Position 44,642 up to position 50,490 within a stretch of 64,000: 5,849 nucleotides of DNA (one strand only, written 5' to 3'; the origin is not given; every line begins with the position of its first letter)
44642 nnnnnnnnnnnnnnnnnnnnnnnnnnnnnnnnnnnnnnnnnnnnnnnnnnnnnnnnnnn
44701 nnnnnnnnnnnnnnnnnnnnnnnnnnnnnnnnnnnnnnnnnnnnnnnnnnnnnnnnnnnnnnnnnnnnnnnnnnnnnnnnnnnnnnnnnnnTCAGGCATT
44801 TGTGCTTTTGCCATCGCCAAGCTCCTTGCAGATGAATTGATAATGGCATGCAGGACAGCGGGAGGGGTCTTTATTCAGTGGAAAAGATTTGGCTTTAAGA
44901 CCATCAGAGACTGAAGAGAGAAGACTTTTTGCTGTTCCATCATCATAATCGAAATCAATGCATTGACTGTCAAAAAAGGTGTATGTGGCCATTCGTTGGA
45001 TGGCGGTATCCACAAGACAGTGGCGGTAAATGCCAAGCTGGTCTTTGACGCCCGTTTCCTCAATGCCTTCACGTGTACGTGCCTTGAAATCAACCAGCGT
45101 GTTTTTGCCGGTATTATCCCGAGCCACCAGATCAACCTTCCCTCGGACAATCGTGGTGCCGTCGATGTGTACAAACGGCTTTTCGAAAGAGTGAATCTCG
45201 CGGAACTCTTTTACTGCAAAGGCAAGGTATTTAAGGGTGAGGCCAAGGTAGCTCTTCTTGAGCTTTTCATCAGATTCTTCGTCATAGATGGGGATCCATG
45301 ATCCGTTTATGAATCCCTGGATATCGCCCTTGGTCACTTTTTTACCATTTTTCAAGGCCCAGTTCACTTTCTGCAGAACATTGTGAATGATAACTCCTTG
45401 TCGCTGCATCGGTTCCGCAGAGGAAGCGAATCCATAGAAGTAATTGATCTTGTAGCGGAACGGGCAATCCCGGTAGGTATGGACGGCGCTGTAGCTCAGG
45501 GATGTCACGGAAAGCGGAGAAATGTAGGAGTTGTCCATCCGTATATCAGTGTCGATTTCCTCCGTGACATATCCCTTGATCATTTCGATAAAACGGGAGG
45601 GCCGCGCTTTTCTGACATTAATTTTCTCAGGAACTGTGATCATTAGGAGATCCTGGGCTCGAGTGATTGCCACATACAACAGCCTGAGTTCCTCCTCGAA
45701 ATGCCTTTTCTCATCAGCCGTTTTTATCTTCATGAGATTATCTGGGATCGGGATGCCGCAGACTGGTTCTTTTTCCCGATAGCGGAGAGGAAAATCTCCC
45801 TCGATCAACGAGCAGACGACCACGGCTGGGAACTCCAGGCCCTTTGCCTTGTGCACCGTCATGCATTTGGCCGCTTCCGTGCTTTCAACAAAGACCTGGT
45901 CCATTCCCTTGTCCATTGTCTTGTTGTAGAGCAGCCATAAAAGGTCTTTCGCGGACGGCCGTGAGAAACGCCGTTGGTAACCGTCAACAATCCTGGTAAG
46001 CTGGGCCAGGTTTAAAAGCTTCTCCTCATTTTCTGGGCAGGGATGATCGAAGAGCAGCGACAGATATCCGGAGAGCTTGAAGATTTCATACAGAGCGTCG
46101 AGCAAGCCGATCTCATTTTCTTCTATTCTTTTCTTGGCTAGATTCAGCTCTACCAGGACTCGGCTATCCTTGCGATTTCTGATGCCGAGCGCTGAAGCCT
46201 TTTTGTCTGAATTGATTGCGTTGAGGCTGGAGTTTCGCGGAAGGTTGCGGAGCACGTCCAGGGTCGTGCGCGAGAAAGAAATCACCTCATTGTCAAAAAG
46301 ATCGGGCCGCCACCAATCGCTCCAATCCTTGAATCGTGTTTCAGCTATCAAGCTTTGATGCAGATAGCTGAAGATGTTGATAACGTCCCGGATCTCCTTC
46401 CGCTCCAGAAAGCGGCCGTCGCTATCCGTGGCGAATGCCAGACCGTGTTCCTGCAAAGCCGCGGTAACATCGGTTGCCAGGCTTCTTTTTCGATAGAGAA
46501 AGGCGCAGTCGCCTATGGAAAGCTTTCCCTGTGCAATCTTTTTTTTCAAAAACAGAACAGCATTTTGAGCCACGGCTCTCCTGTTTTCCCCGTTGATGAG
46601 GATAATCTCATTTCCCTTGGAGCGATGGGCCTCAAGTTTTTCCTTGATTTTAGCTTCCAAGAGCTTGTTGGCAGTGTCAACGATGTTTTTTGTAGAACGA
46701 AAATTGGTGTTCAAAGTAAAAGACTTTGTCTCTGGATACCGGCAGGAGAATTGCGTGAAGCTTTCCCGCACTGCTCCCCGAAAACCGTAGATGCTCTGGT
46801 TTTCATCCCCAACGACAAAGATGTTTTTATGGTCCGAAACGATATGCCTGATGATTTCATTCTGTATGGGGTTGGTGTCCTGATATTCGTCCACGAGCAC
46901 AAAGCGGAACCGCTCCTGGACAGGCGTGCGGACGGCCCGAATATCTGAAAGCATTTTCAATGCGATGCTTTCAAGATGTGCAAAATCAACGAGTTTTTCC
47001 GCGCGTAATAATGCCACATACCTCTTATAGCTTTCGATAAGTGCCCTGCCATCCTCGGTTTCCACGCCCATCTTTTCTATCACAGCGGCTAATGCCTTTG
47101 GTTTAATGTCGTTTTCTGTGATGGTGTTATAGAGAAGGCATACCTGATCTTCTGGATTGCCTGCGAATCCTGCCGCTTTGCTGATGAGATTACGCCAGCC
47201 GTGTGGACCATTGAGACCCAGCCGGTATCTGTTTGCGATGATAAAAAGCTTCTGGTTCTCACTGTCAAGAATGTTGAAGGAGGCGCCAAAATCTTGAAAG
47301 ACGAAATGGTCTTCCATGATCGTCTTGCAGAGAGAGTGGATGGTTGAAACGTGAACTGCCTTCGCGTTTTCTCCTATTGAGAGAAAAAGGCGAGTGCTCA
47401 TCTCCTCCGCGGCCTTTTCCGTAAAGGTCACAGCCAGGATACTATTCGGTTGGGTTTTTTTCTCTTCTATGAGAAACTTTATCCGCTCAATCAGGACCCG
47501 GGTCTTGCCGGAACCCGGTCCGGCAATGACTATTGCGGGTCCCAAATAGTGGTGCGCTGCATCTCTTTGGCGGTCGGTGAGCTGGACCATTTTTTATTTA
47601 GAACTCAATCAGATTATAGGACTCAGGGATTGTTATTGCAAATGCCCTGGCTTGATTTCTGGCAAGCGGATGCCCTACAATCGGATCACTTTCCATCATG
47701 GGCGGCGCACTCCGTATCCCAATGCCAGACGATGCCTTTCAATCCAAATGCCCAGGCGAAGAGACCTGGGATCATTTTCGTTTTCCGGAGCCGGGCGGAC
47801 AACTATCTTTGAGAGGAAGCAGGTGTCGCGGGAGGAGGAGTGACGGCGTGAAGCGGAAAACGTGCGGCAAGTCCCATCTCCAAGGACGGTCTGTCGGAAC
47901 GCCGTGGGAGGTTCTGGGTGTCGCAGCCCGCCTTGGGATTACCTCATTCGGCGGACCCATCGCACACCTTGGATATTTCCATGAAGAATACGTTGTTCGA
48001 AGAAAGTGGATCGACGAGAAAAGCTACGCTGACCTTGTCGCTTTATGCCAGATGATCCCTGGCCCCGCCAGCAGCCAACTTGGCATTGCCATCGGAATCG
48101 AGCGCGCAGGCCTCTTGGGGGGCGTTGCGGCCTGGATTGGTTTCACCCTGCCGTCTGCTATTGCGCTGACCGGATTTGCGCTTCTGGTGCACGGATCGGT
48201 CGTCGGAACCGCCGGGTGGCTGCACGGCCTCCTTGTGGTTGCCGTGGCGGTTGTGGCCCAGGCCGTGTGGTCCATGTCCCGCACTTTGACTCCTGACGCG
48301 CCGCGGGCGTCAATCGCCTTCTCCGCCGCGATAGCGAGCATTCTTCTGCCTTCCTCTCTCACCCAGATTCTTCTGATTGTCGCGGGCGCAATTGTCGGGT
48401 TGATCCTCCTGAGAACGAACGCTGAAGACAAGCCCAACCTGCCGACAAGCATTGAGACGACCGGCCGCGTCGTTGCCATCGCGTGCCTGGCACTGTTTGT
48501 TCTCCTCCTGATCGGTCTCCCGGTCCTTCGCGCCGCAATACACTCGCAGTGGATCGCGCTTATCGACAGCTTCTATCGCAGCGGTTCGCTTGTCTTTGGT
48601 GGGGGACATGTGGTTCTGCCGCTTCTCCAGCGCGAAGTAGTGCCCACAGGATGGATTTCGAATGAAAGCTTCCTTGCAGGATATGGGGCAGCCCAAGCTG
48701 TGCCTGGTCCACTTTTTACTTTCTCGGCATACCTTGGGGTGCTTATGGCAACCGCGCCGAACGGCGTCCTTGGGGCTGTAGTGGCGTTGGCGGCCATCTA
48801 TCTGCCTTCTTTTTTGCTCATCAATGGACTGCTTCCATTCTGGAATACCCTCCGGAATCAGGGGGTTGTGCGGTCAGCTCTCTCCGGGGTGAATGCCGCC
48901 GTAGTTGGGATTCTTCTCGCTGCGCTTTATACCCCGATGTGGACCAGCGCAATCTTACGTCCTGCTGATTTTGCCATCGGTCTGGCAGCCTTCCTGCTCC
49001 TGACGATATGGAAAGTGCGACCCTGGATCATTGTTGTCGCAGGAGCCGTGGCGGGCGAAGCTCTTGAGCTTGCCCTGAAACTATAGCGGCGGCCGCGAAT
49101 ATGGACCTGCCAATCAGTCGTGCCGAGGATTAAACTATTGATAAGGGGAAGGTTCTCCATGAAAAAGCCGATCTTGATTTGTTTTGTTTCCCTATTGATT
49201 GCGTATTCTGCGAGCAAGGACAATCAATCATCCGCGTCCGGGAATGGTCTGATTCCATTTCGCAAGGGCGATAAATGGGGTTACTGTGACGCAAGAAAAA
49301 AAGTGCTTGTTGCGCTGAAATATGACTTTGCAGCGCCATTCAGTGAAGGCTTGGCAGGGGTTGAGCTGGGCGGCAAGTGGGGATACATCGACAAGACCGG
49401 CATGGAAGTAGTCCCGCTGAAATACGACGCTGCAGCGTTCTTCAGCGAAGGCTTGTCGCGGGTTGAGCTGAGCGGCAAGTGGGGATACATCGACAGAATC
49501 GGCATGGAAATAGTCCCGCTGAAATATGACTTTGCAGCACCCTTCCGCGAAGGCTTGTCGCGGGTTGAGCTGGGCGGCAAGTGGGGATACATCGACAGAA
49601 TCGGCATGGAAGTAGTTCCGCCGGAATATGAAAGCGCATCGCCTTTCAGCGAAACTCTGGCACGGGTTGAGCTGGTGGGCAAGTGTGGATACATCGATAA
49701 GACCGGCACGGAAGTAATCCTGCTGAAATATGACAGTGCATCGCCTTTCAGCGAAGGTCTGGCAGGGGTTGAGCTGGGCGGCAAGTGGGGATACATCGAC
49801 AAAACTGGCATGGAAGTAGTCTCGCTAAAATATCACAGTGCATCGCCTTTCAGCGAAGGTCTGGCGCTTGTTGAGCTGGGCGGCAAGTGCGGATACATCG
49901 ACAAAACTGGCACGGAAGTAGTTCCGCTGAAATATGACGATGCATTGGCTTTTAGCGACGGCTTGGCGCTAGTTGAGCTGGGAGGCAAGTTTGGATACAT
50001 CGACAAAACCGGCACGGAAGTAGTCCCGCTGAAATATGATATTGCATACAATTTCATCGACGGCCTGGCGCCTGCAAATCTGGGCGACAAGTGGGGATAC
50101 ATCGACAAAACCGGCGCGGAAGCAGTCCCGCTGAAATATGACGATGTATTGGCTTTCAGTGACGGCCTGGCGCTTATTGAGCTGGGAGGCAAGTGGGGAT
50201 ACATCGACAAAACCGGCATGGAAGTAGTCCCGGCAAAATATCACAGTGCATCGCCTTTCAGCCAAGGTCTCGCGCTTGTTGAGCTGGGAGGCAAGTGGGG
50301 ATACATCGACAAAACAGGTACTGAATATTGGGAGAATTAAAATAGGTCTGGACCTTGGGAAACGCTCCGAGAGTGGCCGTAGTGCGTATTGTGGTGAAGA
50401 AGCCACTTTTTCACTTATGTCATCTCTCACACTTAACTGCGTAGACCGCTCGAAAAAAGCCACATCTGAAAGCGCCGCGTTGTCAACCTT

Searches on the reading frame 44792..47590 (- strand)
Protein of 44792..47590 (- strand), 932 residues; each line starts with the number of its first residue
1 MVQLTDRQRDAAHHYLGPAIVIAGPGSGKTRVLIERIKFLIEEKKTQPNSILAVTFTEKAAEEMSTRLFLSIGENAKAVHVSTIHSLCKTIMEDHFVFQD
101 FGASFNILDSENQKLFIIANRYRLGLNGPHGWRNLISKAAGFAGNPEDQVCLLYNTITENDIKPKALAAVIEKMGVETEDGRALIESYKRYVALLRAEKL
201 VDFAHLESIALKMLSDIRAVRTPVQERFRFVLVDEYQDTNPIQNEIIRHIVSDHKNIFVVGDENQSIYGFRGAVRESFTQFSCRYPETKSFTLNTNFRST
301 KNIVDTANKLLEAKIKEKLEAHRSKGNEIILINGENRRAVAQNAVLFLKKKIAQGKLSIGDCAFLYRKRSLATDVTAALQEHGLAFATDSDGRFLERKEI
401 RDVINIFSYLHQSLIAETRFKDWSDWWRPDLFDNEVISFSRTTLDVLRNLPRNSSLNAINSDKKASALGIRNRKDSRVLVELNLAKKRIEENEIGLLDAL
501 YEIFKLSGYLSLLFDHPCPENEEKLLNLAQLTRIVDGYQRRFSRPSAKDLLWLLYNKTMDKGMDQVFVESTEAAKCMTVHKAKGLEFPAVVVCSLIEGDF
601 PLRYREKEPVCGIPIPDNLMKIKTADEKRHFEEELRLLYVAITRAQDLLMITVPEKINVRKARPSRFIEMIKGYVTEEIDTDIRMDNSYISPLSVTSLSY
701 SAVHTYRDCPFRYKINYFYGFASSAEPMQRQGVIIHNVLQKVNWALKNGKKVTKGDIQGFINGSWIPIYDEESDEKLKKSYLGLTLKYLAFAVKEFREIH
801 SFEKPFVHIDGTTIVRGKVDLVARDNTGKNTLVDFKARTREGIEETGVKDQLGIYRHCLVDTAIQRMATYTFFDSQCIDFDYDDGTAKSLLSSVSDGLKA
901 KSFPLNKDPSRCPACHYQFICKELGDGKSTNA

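Call 38: search_protein_families(library=pfam, proteins=[window:44792-47590:-], max_evalue=0.001)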
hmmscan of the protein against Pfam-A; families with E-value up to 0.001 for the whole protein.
window:44792-47590:- (932 aa): 8 families
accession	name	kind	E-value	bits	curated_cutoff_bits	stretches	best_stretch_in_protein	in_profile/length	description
PF00580.27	UvrD-helicase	-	1.7e-69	234.9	23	1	4-285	1-270/271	UvrD/REP helicase N-terminal domain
PF13361.12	UvrD_C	-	1.7e-40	140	25.6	2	499-653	231-347/350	UvrD-like helicase C-terminal domain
PF13245.12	AAA_19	-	7e-25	88.2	25.1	1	18-271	13-134/134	AAA domain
PF12705.13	PDDEXK_1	-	3.5e-16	60.3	22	1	697-922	1-247/247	PD-(D/E)XK nuclease superfamily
PF13538.12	UvrD_C_2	-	7.2e-12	45.4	27.4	2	576-593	4-21/52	UvrD-like helicase C-terminal domain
PF01443.25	Viral_helicase1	-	7.6e-08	32.9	21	0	222-300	52-130/228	Viral superfamily 1 RNA helicase core domain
PF13604.12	AAA_30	-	2.6e-06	27.8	27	0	3-91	1-80/191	AAA domain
PF13086.12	AAA_11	-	2.8e-05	24.4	27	1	3-72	1-75/257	AAA domain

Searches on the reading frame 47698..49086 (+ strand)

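Call 38: search_protein_families(library=pfam, proteins=[window:47698-49086:+], max_evalue=0.001)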
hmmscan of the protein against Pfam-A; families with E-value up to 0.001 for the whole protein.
window:47698-49086:+ (462 aa): 1 family
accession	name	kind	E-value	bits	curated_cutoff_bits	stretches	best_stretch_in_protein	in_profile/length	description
PF02417.20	Chromate_transp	-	9.6e-76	253.9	28.6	2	287-453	2-165/166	Chromate transporter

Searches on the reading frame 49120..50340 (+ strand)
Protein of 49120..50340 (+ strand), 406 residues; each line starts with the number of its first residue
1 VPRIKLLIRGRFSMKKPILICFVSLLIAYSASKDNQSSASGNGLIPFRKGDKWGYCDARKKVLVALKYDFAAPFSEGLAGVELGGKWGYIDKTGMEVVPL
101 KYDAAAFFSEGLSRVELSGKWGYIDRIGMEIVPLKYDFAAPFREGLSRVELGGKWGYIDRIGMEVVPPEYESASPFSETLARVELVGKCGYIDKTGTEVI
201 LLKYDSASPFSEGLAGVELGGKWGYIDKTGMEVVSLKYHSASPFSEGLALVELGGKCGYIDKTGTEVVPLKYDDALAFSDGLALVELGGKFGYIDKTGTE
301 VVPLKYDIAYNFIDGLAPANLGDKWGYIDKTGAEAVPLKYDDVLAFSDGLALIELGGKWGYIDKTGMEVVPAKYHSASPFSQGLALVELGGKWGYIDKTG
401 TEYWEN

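Call 38: search_protein_families(library=pfam, proteins=[window:49120-50340:+], max_evalue=0.001)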
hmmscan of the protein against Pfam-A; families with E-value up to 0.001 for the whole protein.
window:49120-50340:+ (406 aa): 2 families
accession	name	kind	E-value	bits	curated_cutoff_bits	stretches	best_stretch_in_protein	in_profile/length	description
PF14903.11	WG_beta_rep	-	5.6e-135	439.3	25.6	10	359-393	1-35/35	WG containing repeat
PF25531.1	GYF_ATXR3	-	1.6e-15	57.6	27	0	357-373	1-17/48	Histone-lysine N-methyltransferase ATXR3, GYF domain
